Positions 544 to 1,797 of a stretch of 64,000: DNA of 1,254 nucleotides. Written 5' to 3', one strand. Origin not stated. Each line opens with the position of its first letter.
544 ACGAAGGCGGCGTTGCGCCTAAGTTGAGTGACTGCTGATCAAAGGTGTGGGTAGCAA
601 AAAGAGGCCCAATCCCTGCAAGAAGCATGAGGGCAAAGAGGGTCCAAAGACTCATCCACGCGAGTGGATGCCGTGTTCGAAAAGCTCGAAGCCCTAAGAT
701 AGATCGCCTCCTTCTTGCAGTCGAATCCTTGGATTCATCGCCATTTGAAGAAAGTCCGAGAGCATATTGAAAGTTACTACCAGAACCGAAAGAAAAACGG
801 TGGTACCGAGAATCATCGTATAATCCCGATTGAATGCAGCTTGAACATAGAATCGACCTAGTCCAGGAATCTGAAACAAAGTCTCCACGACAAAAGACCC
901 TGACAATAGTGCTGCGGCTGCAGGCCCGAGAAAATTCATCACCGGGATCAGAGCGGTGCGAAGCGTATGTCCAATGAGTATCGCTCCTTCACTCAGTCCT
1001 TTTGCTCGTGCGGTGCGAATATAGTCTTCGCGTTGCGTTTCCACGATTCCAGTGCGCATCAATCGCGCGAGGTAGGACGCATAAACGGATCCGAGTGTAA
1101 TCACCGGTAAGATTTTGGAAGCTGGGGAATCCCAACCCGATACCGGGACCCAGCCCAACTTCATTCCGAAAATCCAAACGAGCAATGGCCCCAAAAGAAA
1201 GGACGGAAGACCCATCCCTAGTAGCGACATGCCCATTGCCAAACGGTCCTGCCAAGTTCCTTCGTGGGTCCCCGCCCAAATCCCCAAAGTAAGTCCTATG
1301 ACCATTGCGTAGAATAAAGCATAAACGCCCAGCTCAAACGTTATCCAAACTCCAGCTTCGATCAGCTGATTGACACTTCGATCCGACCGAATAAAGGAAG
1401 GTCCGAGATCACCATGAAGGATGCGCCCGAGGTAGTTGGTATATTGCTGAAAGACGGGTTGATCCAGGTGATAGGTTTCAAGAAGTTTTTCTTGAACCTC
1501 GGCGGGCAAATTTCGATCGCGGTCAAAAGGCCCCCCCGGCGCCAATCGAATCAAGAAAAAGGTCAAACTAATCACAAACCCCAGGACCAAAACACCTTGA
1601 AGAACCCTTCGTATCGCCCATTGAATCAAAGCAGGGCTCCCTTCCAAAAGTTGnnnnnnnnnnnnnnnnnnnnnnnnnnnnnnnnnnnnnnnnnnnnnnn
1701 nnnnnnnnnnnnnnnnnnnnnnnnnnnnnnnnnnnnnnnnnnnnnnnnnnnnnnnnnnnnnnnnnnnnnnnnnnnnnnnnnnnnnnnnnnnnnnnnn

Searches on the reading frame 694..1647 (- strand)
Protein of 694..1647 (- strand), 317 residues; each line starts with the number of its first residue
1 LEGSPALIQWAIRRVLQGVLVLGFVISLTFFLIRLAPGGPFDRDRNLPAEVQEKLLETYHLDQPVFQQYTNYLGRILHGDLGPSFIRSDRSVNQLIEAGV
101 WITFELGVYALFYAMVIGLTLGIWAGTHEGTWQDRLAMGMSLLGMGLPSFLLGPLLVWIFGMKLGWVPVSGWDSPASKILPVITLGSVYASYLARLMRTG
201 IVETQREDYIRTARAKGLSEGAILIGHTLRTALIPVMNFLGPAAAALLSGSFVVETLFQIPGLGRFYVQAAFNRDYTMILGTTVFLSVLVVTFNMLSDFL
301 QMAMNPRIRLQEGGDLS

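Call 75: search_protein_families(library=pfam, alignment_id=A5, max_evalue=0.00001)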
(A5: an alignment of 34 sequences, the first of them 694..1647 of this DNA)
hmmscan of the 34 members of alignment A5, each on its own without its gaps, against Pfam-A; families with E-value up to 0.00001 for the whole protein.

A. member 1, window:694-1647:- (317 aa): 1 family
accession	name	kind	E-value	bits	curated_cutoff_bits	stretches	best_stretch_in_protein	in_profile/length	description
PF00528.27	BPD_transp_1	-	2.2e-39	135.6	26.4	1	118-309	1-183/184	Binding-protein-dependent transport system inner membrane component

B. families by the number of members that match (of 34 scanned): 41 families (the first 25 are shown)
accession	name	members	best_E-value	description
PF00586.29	AIRS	2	1.9e-28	AIR synthase related protein, N-terminal domain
PF02769.27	AIRS_C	2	5.8e-27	AIR synthase related protein, C-terminal domain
PF01642.28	MM_CoA_mutase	1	7.5e-114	Methylmalonyl-CoA mutase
PF03055.21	RPE65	1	1.2e-93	Retinal pigment epithelial membrane protein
PF00496.27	SBP_bac_5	1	2e-89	Bacterial extracellular solute-binding proteins, family 5 Middle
PF01808.24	AICARFT_IMPCHas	1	1.4e-61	AICARFT/IMPCHase bienzyme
PF13507.12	GATase_5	1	3e-59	CobB/CobQ-like glutamine amidotransferase domain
PF04011.17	LemA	1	1e-56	LemA family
PF01071.24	GARS_A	1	3.1e-55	Phosphoribosylglycinamide synthetase, ATP-grasp (A) domain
PF00005.33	ABC_tran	1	7e-55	ABC transporter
PF00551.24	Formyl_trans_N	1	2.8e-41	Formyl transferase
PF03308.22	MeaB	1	2.9e-41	Methylmalonyl Co-A mutase-associated GTPase MeaB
PF01925.25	TauE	1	4.9e-40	Sulfite exporter TauE/SafE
PF00528.27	BPD_transp_1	1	2.2e-39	Binding-protein-dependent transport system inner membrane component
PF03781.23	FGE-sulfatase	1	3.9e-36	Sulfatase-modifying factor enzyme 1-like domain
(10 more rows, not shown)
